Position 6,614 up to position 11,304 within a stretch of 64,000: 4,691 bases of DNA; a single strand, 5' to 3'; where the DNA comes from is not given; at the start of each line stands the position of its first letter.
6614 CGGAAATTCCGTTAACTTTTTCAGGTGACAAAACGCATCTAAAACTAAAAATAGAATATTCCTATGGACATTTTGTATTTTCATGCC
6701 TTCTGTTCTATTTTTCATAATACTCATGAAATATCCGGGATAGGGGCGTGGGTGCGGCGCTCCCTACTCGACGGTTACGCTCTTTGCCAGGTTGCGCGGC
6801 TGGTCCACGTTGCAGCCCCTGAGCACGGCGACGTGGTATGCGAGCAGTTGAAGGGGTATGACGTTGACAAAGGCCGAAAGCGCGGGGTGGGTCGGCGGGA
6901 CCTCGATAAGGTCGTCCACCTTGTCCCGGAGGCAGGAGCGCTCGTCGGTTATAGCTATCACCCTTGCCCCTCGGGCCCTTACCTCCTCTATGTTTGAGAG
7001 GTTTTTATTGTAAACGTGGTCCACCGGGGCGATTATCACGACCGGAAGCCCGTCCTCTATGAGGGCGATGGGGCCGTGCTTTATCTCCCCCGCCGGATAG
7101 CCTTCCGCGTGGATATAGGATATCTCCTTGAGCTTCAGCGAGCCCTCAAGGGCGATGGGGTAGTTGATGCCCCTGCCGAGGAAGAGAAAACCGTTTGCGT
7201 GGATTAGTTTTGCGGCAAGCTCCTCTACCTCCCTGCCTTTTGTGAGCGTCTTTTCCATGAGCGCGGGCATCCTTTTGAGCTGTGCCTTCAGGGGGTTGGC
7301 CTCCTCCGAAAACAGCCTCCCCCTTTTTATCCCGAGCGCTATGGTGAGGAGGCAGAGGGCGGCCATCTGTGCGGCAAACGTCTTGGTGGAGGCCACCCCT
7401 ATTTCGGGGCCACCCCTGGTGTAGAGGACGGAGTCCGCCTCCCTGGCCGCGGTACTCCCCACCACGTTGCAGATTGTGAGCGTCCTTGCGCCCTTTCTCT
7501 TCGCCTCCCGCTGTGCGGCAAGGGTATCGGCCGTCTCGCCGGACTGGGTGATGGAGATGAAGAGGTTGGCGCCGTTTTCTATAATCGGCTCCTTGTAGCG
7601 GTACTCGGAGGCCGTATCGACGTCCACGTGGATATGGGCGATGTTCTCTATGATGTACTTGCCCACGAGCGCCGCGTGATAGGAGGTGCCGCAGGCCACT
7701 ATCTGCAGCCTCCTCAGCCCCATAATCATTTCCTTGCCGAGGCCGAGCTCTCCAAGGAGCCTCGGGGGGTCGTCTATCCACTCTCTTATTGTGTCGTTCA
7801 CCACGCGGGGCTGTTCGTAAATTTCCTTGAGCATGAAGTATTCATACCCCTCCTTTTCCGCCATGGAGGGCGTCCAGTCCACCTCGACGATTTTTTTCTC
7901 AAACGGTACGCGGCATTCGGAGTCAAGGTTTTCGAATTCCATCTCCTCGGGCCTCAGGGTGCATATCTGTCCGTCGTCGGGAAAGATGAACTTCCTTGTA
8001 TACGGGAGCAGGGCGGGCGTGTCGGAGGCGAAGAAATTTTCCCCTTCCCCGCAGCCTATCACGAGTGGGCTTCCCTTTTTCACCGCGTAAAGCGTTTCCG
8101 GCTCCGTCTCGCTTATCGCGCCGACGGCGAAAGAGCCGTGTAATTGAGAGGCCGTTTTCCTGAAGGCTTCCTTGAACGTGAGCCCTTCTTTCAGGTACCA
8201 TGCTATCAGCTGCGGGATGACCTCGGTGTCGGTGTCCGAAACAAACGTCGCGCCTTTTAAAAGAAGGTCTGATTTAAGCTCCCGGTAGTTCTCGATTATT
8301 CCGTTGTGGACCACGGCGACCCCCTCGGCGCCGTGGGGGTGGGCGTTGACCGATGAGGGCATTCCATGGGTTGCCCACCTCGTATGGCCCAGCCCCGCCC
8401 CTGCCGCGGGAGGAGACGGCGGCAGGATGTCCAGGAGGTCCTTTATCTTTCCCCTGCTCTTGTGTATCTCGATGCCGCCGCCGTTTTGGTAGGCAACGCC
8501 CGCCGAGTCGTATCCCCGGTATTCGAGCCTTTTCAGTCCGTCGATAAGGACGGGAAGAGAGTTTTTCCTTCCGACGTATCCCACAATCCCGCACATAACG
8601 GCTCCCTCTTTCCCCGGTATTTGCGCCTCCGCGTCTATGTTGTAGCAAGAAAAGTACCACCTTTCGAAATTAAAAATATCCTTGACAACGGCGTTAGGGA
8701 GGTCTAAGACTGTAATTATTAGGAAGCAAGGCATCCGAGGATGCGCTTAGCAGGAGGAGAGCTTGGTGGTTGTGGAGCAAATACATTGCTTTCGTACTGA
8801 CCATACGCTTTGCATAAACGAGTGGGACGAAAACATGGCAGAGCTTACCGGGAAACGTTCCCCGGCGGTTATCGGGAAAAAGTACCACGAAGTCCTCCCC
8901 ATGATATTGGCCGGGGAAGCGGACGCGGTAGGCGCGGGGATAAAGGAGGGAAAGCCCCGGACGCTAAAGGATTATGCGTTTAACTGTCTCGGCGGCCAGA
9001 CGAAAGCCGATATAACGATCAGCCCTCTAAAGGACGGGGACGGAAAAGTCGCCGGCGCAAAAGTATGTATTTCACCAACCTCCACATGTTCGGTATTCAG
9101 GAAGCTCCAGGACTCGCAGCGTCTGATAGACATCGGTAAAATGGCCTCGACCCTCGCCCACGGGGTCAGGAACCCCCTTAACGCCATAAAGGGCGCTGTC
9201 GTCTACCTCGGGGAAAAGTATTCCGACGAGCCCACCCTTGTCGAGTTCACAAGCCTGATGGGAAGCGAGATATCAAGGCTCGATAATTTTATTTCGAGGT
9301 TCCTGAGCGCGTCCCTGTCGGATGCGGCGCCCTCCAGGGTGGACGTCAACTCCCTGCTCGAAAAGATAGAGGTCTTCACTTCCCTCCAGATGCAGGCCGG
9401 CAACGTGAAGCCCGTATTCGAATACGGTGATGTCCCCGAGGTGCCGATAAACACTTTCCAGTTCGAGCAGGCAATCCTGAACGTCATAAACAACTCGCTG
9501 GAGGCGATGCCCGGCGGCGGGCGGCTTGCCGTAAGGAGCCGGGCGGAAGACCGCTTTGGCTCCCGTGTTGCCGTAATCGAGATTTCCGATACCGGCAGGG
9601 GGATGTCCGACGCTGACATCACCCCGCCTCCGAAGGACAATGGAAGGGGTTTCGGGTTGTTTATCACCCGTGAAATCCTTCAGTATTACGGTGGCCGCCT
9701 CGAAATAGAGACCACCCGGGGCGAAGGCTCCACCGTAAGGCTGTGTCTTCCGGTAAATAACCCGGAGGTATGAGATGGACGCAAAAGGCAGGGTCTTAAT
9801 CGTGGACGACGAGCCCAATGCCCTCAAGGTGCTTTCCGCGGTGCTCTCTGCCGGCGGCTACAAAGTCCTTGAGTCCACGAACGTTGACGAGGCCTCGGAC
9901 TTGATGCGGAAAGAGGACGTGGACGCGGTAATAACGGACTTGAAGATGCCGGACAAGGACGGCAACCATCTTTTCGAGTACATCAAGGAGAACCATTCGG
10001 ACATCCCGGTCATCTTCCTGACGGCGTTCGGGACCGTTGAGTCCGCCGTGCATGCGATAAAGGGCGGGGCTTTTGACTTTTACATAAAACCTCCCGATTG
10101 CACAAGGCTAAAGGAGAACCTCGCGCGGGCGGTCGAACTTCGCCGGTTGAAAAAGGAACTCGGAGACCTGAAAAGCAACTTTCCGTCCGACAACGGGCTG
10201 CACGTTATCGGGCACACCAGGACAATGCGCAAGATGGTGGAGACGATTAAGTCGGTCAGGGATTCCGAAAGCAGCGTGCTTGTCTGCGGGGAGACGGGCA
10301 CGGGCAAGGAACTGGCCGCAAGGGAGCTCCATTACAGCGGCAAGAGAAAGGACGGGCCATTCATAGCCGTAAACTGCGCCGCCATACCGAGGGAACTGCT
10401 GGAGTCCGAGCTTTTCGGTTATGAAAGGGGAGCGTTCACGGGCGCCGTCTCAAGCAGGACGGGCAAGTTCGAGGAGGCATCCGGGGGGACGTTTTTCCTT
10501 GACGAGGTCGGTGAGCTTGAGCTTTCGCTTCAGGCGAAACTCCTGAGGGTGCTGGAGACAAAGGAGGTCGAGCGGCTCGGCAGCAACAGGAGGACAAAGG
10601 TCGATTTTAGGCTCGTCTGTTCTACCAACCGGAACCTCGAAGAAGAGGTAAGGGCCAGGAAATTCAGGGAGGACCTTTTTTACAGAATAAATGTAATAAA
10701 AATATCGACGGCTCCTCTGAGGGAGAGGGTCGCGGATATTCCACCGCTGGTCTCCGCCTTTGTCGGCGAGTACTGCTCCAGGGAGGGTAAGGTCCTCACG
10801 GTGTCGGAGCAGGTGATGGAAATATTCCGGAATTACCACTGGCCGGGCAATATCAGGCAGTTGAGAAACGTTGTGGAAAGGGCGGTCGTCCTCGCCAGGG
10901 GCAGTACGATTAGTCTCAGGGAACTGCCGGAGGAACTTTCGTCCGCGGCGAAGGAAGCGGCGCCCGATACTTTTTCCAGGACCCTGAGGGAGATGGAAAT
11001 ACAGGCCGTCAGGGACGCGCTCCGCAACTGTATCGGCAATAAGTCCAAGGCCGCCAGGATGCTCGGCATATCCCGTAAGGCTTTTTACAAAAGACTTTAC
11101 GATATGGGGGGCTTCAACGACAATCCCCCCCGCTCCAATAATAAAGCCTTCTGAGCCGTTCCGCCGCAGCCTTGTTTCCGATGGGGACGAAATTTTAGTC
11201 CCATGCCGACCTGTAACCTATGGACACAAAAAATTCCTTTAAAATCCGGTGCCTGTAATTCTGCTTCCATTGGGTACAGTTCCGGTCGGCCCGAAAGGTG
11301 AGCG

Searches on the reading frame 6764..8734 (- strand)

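Call 30: search_protein_families(library=ncbifam, proteins=[window:6764-8734:-], max_evalue=0.00001)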
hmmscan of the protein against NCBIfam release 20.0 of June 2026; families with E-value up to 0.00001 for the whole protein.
window:6764-8734:- (656 aa): 15 families
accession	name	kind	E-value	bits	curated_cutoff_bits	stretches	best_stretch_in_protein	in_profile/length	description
NF001484.0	PRK00331.1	subfamily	3.4e-244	811.8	381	1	47-656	1-601/601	isomerizing glutamine--fructose-6-phosphate transaminase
TIGR01135.1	glmS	equivalog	3.7e-242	805.2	418.05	1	48-656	1-607/607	glutamine--fructose-6-phosphate transaminase (isomerizing)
NF046059.1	NagB_SO3506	equivalog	1.5e-39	136.3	430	1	342-651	40-325/330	glucosamine-6-phosphate deaminase NagB-II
NF041128.1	glucosaP_deam_GlmD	equivalog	1.6e-28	99.9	580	1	341-653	32-321/323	glucosamine-6-phosphate deaminase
TIGR01134.1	purF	equivalog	1e-25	91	350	1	48-267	1-224/432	amidophosphoribosyltransferase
TIGR01536.1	asn_synth_AEB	equivalog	4.3e-13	49.1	267.1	1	48-251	1-175/517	asparagine synthase (glutamine-hydrolyzing)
NF008481.0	PRK11382.1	equivalog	3.8e-12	46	430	1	336-648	39-333/340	fructoselysine 6-phosphate deglycase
TIGR03104.1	trio_amidotrans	equivalog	4.4e-10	38.4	570.1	1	135-243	66-166/589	N-acetylglutaminylglutamine amidotransferase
TIGR00274.1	TIGR00274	equivalog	8.2e-09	34.9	302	1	391-477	129-217/291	N-acetylmuramic acid 6-phosphate etherase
TIGR02815.1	agaS_fam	subfamily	2.5e-08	33.3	529.2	1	337-647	37-355/372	putative sugar isomerase, AgaS family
NF040776.2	AlsR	equivalog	7.3e-08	31.7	400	0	391-440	179-228/279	transcriptional repressor AlsR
NF003915.0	PRK05441.1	subfamily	1e-07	31.3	168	1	390-478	133-223/300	N-acetylmuramic acid 6-phosphate etherase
NF008458.0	PRK11337.1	equivalog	1.3e-07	30.9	378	1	390-440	190-240/293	MurR/RpiR family transcriptional regulator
TIGR03108.1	eps_aminotran_1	hypoth_equivalog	1.2e-06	27.5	816.9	1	111-179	42-108/628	XrtA/PEP-CTERM system amidotransferase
NF006949.0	PRK09431.1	equivalog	3.2e-06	26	499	0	113-255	44-178/554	asparagine synthase B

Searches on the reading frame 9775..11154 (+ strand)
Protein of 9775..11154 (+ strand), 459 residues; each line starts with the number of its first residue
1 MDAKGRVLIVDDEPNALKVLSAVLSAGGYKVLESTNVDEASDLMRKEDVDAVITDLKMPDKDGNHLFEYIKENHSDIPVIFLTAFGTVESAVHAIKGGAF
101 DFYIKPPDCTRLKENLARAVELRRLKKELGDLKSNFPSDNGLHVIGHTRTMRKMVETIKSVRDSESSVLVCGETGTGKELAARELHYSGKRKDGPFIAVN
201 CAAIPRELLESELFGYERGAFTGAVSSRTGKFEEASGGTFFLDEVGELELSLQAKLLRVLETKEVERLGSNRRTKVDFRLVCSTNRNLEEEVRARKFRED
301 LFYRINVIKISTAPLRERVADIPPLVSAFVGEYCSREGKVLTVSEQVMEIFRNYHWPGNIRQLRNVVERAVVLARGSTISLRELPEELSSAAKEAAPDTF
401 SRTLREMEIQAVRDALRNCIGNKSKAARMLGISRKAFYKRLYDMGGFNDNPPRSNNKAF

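Call 30: search_protein_families(library=ncbifam, proteins=[window:9775-11154:+], max_evalue=0.00001)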
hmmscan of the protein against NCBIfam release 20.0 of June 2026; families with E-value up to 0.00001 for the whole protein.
window:9775-11154:+ (459 aa): 100 families (the best 25 are shown)
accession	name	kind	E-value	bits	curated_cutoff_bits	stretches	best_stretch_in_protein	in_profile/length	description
NF008469.0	PRK11361.1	equivalog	9.2e-129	430.1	714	1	1-444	1-454/461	acetoacetate metabolism transcriptional regulator AtoC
TIGR01818.1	ntrC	equivalog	1.8e-118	396.3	558.6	1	7-395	1-388/463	nitrogen regulation protein NR(I)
NF007689.0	PRK10365.1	equivalog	2.6e-111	372.5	760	1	6-440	7-438/441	sigma-54-dependent response regulator transcription factor ZraR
TIGR02915.1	PEP_resp_reg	equivalog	9.3e-111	370.8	502.6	1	7-441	1-439/445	PEP-CTERM-box response regulator transcription factor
NF041946.1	LuxO_transreg_Vib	equivalog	5e-108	361.9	800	1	28-412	20-428/463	quorum-sensing sigma-54 dependent transcriptional regulator LuxO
NF041552.1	TF_PrdR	equivalog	1.4e-106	357.1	795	1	112-441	240-573/577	sigma-54 dependent transcriptional regulator PrdR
NF011695.0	PRK15115.1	equivalog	1.2e-105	353.9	763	1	5-441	7-433/445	two-component system response regulator GlrR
NF051870.1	NAssimRespRegNtrX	equivalog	7.9e-103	344.7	600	1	7-445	4-451/452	nitrogen assimilation response regulator NtrX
TIGR01817.1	nifA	equivalog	8.1e-100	335.1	528.85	1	142-381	196-435/534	nif-specific transcriptional activator NifA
NF050807.1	TransRegFlbDCaul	equivalog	2.5e-97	326.6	750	1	6-448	2-444/454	sigma-54-dependent transcriptional regulator FlbD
NF008176.1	PRK10923.1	equivalog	2.9e-95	319.6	620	1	4-396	3-393/469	nitrogen regulation protein NR(I)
NF003451.0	PRK05022.1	equivalog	4.5e-92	309.4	476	1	136-438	184-502/512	nitric oxide reductase transcriptional regulator NorR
NF038308.1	RNA_repair_RtcR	equivalog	1.2e-91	308.2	650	1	142-436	180-503/530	RNA repair transcriptional activator RtcR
NF049963.1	RespRegFlgRCampy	domain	1e-88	298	750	1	7-439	3-422/429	fla regulon two-component system response regulator FlgR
TIGR02329.1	propionate_PrpR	equivalog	1.3e-85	288.1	499.2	1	143-441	213-524/526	propionate catabolism operon regulatory protein PrpR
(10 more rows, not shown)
